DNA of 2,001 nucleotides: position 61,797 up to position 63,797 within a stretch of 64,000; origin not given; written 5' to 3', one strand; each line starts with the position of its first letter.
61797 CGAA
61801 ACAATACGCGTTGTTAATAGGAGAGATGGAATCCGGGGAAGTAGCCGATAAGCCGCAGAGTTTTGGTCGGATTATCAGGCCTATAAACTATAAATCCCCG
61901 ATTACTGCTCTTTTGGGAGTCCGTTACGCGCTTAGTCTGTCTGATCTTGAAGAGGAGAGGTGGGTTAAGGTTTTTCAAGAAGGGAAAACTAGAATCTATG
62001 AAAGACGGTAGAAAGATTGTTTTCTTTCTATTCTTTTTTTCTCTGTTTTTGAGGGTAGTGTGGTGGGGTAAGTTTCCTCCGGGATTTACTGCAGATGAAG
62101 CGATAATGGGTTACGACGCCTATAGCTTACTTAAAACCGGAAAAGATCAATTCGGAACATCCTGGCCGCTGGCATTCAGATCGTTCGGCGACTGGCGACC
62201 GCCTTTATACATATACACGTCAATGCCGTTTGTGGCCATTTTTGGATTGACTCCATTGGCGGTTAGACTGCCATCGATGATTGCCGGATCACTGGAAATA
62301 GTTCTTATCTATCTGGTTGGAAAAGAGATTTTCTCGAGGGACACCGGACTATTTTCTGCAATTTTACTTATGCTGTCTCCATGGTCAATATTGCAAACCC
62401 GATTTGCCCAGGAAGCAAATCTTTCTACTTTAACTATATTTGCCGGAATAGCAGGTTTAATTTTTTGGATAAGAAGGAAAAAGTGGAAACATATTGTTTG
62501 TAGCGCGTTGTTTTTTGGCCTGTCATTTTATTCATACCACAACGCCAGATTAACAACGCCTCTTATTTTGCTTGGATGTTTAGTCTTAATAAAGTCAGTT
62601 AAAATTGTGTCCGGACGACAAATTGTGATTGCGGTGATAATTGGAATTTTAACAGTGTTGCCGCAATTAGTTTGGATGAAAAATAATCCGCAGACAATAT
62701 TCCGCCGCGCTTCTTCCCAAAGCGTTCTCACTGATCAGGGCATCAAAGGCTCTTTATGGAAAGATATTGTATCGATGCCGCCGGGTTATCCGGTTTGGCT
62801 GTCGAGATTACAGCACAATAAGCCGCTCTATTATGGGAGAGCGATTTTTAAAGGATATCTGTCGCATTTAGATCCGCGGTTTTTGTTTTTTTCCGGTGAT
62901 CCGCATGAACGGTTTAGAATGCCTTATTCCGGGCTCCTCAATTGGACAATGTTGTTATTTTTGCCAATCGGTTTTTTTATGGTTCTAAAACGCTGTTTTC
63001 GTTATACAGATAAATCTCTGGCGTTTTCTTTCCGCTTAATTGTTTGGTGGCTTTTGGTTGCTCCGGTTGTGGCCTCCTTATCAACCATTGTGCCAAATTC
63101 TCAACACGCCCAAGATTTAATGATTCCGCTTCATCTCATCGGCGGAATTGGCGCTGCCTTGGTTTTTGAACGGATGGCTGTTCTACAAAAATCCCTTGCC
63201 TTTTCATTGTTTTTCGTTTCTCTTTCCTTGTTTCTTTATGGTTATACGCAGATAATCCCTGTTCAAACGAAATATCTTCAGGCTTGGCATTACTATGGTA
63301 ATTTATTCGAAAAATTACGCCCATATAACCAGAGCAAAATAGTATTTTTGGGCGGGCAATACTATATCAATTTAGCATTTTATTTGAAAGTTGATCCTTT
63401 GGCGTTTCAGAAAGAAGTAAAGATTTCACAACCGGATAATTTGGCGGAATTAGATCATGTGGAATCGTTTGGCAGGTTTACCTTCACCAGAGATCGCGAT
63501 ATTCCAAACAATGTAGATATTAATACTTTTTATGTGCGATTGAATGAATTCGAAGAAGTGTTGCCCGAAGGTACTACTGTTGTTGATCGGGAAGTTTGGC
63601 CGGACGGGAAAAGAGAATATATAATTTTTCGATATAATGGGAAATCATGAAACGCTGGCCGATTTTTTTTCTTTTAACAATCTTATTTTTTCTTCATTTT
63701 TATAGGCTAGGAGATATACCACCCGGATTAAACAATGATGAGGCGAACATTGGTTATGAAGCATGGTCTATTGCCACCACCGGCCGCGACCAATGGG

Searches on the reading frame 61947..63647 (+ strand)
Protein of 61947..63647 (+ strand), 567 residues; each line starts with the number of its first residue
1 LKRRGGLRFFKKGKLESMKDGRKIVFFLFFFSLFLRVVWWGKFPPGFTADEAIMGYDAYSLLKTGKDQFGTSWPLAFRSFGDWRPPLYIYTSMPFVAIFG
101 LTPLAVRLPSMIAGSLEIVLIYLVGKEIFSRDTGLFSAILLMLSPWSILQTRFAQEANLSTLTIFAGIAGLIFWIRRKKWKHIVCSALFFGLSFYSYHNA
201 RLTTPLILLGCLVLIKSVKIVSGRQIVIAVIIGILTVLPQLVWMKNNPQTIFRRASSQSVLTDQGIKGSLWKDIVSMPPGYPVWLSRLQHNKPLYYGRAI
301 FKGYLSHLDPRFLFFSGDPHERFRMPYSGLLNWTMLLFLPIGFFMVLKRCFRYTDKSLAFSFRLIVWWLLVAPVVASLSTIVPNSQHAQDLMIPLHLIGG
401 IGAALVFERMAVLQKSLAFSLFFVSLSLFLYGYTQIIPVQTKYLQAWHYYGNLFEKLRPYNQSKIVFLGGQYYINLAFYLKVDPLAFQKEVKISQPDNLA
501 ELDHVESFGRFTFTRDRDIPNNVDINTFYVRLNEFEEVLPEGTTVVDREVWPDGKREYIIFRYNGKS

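Call 74: search_protein_families(library=pfam, proteins=[window:61947-63647:+], max_evalue=0.001)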
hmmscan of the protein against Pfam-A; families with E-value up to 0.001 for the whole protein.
window:61947-63647:+ (567 aa): 1 family
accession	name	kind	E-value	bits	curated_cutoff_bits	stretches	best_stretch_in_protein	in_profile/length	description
PF13231.12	PMT_2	-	6.6e-16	59.4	26.1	1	84-243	2-160/160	Dolichyl-phosphate-mannose-protein mannosyltransferase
